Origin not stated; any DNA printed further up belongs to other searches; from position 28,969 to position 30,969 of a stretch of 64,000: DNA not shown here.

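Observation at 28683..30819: Split IcmAB-like B12 acyl-CoA mutase with a hybrid specificity pair (Tyr + Gln)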

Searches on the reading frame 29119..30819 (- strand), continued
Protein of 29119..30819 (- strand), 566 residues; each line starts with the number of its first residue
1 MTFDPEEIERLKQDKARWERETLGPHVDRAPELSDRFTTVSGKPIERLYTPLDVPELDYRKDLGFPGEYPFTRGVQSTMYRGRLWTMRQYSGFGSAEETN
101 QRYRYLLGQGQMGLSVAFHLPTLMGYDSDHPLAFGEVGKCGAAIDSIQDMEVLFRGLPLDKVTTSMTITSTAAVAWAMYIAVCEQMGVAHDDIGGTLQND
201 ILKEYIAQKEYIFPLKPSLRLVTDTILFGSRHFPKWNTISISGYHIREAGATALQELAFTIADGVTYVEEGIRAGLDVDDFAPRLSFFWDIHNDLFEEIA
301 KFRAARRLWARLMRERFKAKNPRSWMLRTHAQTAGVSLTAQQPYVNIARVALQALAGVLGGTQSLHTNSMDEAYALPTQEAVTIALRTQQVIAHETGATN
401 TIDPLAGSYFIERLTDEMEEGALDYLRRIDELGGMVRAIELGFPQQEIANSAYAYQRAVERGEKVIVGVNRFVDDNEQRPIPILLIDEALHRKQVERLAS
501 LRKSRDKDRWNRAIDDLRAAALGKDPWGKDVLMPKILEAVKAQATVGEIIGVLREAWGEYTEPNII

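Call 12: find_homologous_proteins(query=window:29119-30819:-, max_evalue=1e-50)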
Query window:29119-30819:- (566 aa): 8000 proteins with E <= 1e-50 among 8000 candidates; the best 120 are listed.
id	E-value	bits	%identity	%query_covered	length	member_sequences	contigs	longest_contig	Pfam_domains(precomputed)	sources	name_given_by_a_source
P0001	0.0e+0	1290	100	100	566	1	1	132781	PF01642.29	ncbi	-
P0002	0.0e+0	1275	99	100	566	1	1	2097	PF01642.29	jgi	-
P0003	0.0e+0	1273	99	100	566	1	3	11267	PF01642.29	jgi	jgi:methylmalonyl-CoA mutase N-terminal domain/subunit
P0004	0.0e+0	1266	98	100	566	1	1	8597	PF01642.29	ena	-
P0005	0.0e+0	1266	98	100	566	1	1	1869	PF01642.29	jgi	-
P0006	0.0e+0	1262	98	100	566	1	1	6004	PF01642.29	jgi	jgi:methylmalonyl-CoA mutase N-terminal domain/subunit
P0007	0.0e+0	1258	97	100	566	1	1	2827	PF01642.29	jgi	-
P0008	0.0e+0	1253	97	100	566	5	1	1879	PF01642.29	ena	-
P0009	0.0e+0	1245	96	100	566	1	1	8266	PF01642.29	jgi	-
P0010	0.0e+0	1234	97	100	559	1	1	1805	PF01642.29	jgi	jgi:methylmalonyl-CoA mutase N-terminal domain/subunit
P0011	0.0e+0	1216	93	100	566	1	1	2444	PF01642.29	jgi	-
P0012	0.0e+0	1204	98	95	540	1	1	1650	PF01642.29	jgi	jgi:methylmalonyl-CoA mutase N-terminal domain/subunit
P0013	0.0e+0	1204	98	95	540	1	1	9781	PF01642.29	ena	-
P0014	0.0e+0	1202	92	100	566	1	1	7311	PF01642.29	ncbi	-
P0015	0.0e+0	1199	93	100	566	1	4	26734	PF01642.29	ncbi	-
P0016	0.0e+0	1193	92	100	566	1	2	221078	PF01642.29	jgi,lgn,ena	-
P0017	0.0e+0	1192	92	100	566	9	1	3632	PF01642.29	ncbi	-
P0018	0.0e+0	1190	92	100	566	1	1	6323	PF01642.29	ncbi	-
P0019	0.0e+0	1188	91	100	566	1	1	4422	PF01642.29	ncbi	-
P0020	0.0e+0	1187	91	100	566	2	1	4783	PF01642.29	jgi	-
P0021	0.0e+0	1186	91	100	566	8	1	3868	PF01642.29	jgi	-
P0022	0.0e+0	1186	91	100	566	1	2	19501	PF01642.29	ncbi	-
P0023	0.0e+0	1174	90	100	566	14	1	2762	PF01642.29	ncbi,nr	ncbi:MAG: methylmalonyl-CoA mutase family protein [candidate division NC10 bacterium]|nr:methylmalon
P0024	0.0e+0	1172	89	100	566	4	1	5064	PF01642.29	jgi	-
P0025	0.0e+0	1162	89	100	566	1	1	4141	PF01642.29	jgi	jgi:methylmalonyl-CoA mutase N-terminal domain/subunit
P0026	0.0e+0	1158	89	100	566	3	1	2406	PF01642.29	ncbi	-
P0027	0.0e+0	1151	88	100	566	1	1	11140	PF01642.29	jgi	jgi:methylmalonyl-CoA mutase N-terminal domain/subunit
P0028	0.0e+0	1149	89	100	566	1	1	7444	PF01642.29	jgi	jgi:methylmalonyl-CoA mutase, N-terminal domain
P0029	0.0e+0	1141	88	100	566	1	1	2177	PF01642.29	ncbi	-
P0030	0.0e+0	1136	87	100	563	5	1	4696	PF01642.29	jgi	jgi:methylmalonyl-CoA mutase N-terminal domain/subunit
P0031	0.0e+0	1135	87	100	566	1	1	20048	PF01642.29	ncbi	-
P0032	0.0e+0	1135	87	100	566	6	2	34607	PF01642.29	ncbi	-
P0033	0.0e+0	1134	87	100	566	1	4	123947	PF01642.29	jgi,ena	jgi:methylmalonyl-CoA mutase N-terminal domain/subunit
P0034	0.0e+0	1132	87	100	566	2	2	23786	PF01642.29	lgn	-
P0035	0.0e+0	1131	87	100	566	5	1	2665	PF01642.29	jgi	jgi:methylmalonyl-CoA mutase N-terminal domain/subunit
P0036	0.0e+0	1121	86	100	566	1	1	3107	PF01642.29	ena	-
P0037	0.0e+0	1120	85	100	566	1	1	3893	PF01642.29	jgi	jgi:methylmalonyl-CoA mutase N-terminal domain/subunit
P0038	0.0e+0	1118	84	100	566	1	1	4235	PF01642.29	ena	-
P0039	0.0e+0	1112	85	100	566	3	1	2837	PF01642.29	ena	-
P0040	0.0e+0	1108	83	100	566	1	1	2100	PF01642.29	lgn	-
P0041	0.0e+0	1105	84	100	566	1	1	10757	PF01642.29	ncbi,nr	ncbi:MAG TPA: methylmalonyl-CoA mutase family protein [Candidatus Methylomirabilis sp.]|nr:methylmal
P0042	0.0e+0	1089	88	95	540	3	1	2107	PF01642.29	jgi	jgi:methylmalonyl-CoA mutase N-terminal domain/subunit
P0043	0.0e+0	1081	82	100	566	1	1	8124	PF01642.29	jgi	jgi:methylmalonyl-CoA mutase N-terminal domain/subunit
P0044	0.0e+0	1065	99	85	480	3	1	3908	PF01642.29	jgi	jgi:methylmalonyl-CoA mutase N-terminal domain/subunit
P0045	0.0e+0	1056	81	100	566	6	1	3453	PF01642.29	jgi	-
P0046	0.0e+0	1054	81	99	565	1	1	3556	PF01642.29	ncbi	-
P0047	0.0e+0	1053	81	99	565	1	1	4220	PF01642.29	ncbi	-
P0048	0.0e+0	1052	80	100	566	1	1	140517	PF01642.29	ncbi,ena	-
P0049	0.0e+0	1052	80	100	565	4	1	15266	PF01642.29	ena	-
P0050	0.0e+0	1050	81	99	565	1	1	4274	PF01642.29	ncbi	-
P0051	0.0e+0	1050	80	100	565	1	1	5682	PF01642.29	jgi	jgi:methylmalonyl-CoA mutase N-terminal domain/subunit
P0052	0.0e+0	1048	80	100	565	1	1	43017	PF01642.29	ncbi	-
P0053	0.0e+0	1038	80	98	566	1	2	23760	PF01642.29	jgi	jgi:methylmalonyl-CoA mutase N-terminal domain/subunit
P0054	0.0e+0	1038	80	99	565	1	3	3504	PF01642.29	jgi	jgi:methylmalonyl-CoA mutase N-terminal domain/subunit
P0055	0.0e+0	1038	80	99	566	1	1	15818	PF01642.29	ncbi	ncbi:MAG: methylmalonyl-CoA mutase [Candidatus Methylomirabilales bacterium]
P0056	0.0e+0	1034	79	100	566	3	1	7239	PF01642.29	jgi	jgi:methylmalonyl-CoA mutase N-terminal domain/subunit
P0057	0.0e+0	1030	80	99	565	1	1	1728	PF01642.29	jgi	jgi:methylmalonyl-CoA mutase N-terminal domain/subunit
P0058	0.0e+0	1029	79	99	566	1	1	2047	PF01642.29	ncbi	-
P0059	0.0e+0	1028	80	99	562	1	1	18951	PF01642.29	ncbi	-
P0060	0.0e+0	1026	80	99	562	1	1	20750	PF01642.29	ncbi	-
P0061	0.0e+0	1026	80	98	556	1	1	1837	PF01642.29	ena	-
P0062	0.0e+0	1018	78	99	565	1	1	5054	PF01642.29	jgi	-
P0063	0.0e+0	1017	79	99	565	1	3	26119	PF01642.29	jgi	jgi:methylmalonyl-CoA mutase N-terminal domain/subunit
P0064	0.0e+0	1016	77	100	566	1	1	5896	PF01642.29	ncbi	-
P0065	0.0e+0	1016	77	100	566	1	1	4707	PF01642.29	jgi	-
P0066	1.5e-298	1009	77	100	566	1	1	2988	PF01642.29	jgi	jgi:methylmalonyl-CoA mutase N-terminal domain/subunit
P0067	8.9e-296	1000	79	98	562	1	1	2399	PF01642.29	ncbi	-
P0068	1.9e-294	996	86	88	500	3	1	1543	PF01642.29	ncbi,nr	ncbi:MAG TPA: methylmalonyl-CoA mutase family protein, partial [Candidatus Methylomirabilis sp.]|nr:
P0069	4.1e-285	965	75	99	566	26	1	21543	PF01642.29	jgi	jgi:methylmalonyl-CoA mutase N-terminal domain/subunit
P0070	2.6e-283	959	72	99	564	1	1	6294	PF01642.29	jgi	jgi:methylmalonyl-CoA mutase N-terminal domain/subunit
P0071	1.0e-281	954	72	99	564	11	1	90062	PF01642.29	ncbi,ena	-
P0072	2.3e-281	952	72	99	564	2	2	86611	PF01642.29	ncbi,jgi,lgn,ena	-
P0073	9.4e-281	950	71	99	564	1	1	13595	PF01642.29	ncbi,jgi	jgi:methylmalonyl-CoA mutase N-terminal domain/subunit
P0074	1.0e-280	950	72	99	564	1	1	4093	PF01642.29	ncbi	ncbi:MAG: acyl-CoA mutase large subunit family protein [Candidatus Methylomirabilaceae bacterium]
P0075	1.3e-280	950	72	99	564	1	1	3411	PF01642.29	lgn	-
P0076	5.9e-280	948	73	99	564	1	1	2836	PF01642.29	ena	-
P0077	1.3e-279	947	72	99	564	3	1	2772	PF01642.29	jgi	jgi:methylmalonyl-CoA mutase N-terminal domain/subunit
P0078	2.9e-279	945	71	99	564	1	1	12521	PF01642.29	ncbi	-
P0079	3.1e-279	945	71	99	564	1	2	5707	PF01642.29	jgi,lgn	jgi:methylmalonyl-CoA mutase N-terminal domain/subunit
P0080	8.5e-279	944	71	99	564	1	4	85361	PF01642.29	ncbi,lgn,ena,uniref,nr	ncbi:methylmalonyl-CoA mutase [Candidatus Methylomirabilis limnetica]|uniref:Methylmalonyl-CoA mutas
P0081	1.1e-278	944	72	99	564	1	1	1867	PF01642.29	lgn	-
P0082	1.3e-278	943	72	99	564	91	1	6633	PF01642.29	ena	-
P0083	3.5e-278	942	71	99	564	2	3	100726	PF01642.29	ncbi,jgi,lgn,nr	ncbi:MAG: methylmalonyl-CoA mutase [Candidatus Methylomirabilota bacterium]|nr:MAG: methylmalonyl-Co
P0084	1.1e-277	940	71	99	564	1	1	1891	PF01642.29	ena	-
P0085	1.6e-277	940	71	99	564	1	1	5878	PF01642.29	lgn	-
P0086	2.0e-277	939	70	99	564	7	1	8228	PF01642.29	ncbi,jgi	jgi:methylmalonyl-CoA mutase N-terminal domain/subunit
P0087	3.7e-277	939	72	99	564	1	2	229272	PF01642.29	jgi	-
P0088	3.7e-277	939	71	99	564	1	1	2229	PF01642.29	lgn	-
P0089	4.4e-277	938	71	99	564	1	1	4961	PF01642.29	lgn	-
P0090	5.0e-277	938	71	99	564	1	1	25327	PF01642.29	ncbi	-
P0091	1.1e-276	937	70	99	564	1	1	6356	PF01642.29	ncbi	-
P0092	3.2e-276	935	71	99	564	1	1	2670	PF01642.29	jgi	jgi:methylmalonyl-CoA mutase N-terminal domain/subunit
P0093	1.8e-275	933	72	99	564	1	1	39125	PF01642.29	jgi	jgi:methylmalonyl-CoA mutase N-terminal domain/subunit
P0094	8.8e-275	931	71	99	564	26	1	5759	PF01642.29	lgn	-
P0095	9.7e-274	927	78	91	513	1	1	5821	PF01642.29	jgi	jgi:methylmalonyl-CoA mutase, N-terminal domain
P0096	4.3e-269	912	71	99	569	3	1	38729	PF01642.29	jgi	-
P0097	3.0e-265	899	69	100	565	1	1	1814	PF01642.29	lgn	-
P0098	5.0e-264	895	68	100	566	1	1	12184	PF01642.29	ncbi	ncbi:MAG: methylmalonyl-CoA mutase [Candidatus Methylomirabilales bacterium]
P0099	5.4e-264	895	67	100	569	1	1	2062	PF01642.29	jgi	jgi:methylmalonyl-CoA mutase N-terminal domain/subunit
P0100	1.1e-262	891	68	100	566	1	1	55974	PF01642.29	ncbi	ncbi:MAG: methylmalonyl-CoA mutase [Candidatus Methylomirabilales bacterium]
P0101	4.4e-262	889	94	74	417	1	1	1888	PF01642.29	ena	-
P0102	4.5e-262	889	68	100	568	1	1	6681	PF01642.29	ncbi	-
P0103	6.0e-261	885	68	100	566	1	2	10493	PF01642.29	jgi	jgi:methylmalonyl-CoA mutase N-terminal domain/subunit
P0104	9.2e-261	884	67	100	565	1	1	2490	PF01642.29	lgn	-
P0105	7.8e-259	878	67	99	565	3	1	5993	PF01642.29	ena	-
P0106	2.1e-258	877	68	100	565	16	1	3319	PF01642.29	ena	-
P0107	3.1e-258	876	67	100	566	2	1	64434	PF01642.29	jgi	jgi:methylmalonyl-CoA mutase N-terminal domain/subunit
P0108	3.1e-258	876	89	75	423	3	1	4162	PF01642.29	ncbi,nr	ncbi:MAG: methylmalonyl-CoA mutase, partial [candidate division NC10 bacterium]|nr:methylmalonyl-CoA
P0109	3.7e-257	873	69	99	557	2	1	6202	PF01642.29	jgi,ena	-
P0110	6.5e-253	859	66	100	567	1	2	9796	PF01642.29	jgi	jgi:methylmalonyl-CoA mutase, N-terminal domain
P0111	2.5e-251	853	78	84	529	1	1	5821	PF01642.29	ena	-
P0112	5.5e-251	852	68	99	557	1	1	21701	PF01642.29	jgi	jgi:methylmalonyl-CoA mutase N-terminal domain/subunit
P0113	2.8e-248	843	65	99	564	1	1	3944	PF01642.29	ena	-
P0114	3.0e-248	843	65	99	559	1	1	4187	PF01642.29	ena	-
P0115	3.1e-248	843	65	99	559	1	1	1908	PF01642.29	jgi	-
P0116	4.7e-247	839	65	99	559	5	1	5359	PF01642.29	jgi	-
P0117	8.8e-247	838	66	98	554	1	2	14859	PF01642.29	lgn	-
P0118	3.2e-246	836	67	96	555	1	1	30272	PF01642.29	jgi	-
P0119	9.0e-246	835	66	98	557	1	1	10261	PF01642.29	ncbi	-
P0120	1.6e-245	834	65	96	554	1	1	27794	PF01642.29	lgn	-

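Call 28: find_related_loci(query=window:29119-30819:-, collection=genome_contigs, flank=10000)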
Query window:29119-30819:- (566 aa) in genome_contigs; peptide patterns used: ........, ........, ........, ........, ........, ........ (x = any residue, [..] = any of these).
600 stretches matched a pattern (row limit reached: there are more); 595 encode a relative of the query (tblastn E <= 1e-3); the best 80 are kept; 80 distinct loci.
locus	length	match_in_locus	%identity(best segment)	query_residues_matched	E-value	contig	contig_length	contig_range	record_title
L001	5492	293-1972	70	6-566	0e+0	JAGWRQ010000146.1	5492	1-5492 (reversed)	MAG: Candidatus Methylomirabilota bacterium isolate REEB33 contig-150_19887, whole genome shotgun sequence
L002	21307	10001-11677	70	8-566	0e+0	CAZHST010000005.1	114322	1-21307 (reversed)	MAG TPA_asm: uncultured bacterium isolate binchicken_co30_163 genome assembly, contig: NODE_196_length_114322_cov_17.481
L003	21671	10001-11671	62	3-566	0e+0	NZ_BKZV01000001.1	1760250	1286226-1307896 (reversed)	Thermogemmatispora aurantia strain A1-2 sequence01, whole genome shotgun sequence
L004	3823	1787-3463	62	3-566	0e+0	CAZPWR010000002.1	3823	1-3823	MAG TPA_asm: uncultured Anaerolineae bacterium isolate binchicken_co25_129 genome assembly, contig: k141_80420, whole ge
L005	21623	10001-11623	64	17-563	0e+0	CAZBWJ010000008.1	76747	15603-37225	MAG TPA_asm: uncultured Acidobacteriota bacterium isolate binchicken_co283_64 genome assembly, contig: NODE_235_length_7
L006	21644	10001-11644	64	10-563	0e+0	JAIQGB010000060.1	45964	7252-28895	MAG: Terriglobia bacterium isolate SRVP_28 SRVP18_hole-7m-from-trench_1_20cm_scaffold_2314, whole genome shotgun sequenc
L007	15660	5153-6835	61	1-566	0e+0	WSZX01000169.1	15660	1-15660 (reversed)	MAG: Ardenticatenales bacterium isolate GLR113 c_000000278995, whole genome shotgun sequence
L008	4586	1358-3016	63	6-566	0e+0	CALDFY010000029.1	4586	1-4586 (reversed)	MAG: uncultured Anaerolineae bacterium isolate S1_Bin_Bin_9_sub_1 genome assembly, contig: c_000001435604, whole genome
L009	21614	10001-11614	64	18-562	0e+0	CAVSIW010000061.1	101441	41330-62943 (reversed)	MAG: uncultured Acidobacteriota bacterium isolate MFD01299.bin.2.133 genome assembly, contig: contig_71264, whole genome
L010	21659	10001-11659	63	4-562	0e+0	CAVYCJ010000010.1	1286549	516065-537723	MAG: uncultured Acidobacteriota bacterium isolate MFD04540.bin.1.84 genome assembly, contig: contig_5677, whole genome s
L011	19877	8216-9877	62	3-562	0e+0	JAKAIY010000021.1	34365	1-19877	MAG: Chloroflexi bacterium isolate WY3.bin53 NODE_1837_length_34365_cov_1.477394, whole genome shotgun sequence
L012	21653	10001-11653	64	9-565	0e+0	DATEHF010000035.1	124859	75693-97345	MAG TPA_asm: Candidatus Acidoferrum sp. isolate SMAG_U8804 k141_686850, whole genome shotgun sequence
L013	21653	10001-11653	62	7-563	0e+0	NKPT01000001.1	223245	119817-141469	MAG: Chloracidobacterium sp. CP2_5A k99_108854, whole genome shotgun sequence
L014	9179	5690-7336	63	11-566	0e+0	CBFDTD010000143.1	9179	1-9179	MAG TPA_asm: uncultured bacterium isolate SRR6823440_binner13_Refined_23 genome assembly, contig: ERZ650341.5049, whole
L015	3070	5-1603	65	29-566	0e+0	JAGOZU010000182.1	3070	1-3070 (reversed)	MAG: Promineifilum sp. isolate Gw_Prim_bin_199 Gw_Prim_81676_length_3070_cov_5.948352, whole genome shotgun sequence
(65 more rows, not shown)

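Call 31: find_encoding_contigs(protein=P0048, flank=10000, max_places=2)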
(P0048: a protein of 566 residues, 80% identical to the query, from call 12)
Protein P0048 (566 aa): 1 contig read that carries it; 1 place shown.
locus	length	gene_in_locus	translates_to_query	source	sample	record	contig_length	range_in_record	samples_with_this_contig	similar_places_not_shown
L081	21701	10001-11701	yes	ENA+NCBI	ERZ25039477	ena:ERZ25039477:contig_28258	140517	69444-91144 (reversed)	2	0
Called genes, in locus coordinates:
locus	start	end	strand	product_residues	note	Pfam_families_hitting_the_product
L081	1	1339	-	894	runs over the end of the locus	PF00675:Peptidase_M16, PF05193:Peptidase_M16_C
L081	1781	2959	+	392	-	PF00108:Thiolase_N, PF00109:ketoacyl-synt (faint), PF22691:Thiolase_C_1 (faint), PF02803:Thiolase_C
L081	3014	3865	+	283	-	PF02737:3HCDH_N, PF00725:3HCDH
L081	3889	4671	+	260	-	PF00378:ECH_1, PF16113:ECH_2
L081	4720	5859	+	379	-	PF02771:Acyl-CoA_dh_N, PF02770:Acyl-CoA_dh_M, PF00441:Acyl-CoA_dh_1, PF08028:Acyl-CoA_dh_2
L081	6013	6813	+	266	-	PF01012:ETF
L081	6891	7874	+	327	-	PF01012:ETF, PF00766:ETF_alpha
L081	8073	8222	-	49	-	-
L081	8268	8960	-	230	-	-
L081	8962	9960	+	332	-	PF02754:CCG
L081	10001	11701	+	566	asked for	PF01642:MM_CoA_mutase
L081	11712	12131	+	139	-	PF02310:B12-binding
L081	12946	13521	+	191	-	PF00441:Acyl-CoA_dh_1, PF08028:Acyl-CoA_dh_2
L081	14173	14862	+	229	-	-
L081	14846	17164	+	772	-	PF01555:N6_N4_Mtase, PF13649:Methyltransf_25 (faint)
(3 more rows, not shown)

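Call 32: find_encoding_contigs(protein=P0052, flank=10000, max_places=2)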
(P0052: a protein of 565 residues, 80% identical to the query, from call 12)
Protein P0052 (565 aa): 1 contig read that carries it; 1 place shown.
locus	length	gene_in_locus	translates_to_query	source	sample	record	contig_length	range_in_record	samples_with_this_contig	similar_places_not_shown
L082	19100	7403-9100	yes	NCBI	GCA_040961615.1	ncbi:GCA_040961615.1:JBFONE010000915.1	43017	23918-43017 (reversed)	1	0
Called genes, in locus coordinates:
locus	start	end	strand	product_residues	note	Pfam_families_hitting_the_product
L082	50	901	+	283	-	PF02737:3HCDH_N, PF00725:3HCDH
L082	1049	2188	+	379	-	PF02771:Acyl-CoA_dh_N, PF02770:Acyl-CoA_dh_M, PF00441:Acyl-CoA_dh_1, PF08028:Acyl-CoA_dh_2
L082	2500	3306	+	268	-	PF01012:ETF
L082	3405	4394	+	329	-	PF01012:ETF, PF00766:ETF_alpha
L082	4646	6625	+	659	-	PF02665:Nitrate_red_gam (weak), PF13183:Fer4_8, PF13187:Fer4_9, PF13237:Fer4_10, PF13484:Fer4_16 (weak), PF13534:Fer4_17 (weak), PF02754:CCG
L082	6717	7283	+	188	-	PF02572:CobA_CobO_BtuR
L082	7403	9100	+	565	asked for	PF01642:MM_CoA_mutase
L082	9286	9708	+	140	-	PF02310:B12-binding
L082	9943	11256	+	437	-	PF00108:Thiolase_N, PF22691:Thiolase_C_1, PF02803:Thiolase_C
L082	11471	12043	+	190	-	PF01796:OB_ChsH2_C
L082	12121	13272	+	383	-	PF02771:Acyl-CoA_dh_N, PF02770:Acyl-CoA_dh_M, PF00441:Acyl-CoA_dh_1, PF08028:Acyl-CoA_dh_2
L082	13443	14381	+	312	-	PF03308:MeaB, PF20720:nSTAND3 (faint), PF00009:GTP_EFTU (faint), PF02492:cobW (faint), PF03029:ATP_bind_1 (weak)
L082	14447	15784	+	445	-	PF02515:CoA_transf_3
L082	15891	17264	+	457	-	PF02515:CoA_transf_3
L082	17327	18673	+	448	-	PF02667:SCFA_trans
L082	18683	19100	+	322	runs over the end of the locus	PF01144:CoA_trans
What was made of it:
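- L082 adds an adenosyltransferase and an SCFA transporter (call 32).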

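Call 33: search_protein_representatives(protein=window:29119-30819:-)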
Query: 566 residues. Proteins with E-value up to 0.001 (for the whole library): 24458; up to 1e-10: 15806; up to 1e-30: 4541. The best 150 are listed.
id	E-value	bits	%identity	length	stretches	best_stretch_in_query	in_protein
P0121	2.8e-228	775.5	61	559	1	6-563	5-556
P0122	8.3e-201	684.8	63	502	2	109-436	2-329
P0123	1.3e-188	644.6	57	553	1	39-564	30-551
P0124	1.6e-169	581.5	53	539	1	36-562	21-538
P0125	1.3e-167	575.2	63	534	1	90-493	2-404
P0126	1.0e-166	572.3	50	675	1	27-560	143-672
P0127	4.9e-163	560.2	48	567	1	6-559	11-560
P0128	4.1e-162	557.1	48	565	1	3-565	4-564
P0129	3.9e-161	553.9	42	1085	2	37-561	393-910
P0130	7.1e-161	553.0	59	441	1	120-562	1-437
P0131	7.7e-161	552.9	48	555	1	3-564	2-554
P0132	7.7e-160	549.6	47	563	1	5-562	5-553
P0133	3.5e-159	547.4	53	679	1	64-562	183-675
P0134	2.3e-157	541.5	49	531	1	36-565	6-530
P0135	3.0e-157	541.0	51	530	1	49-562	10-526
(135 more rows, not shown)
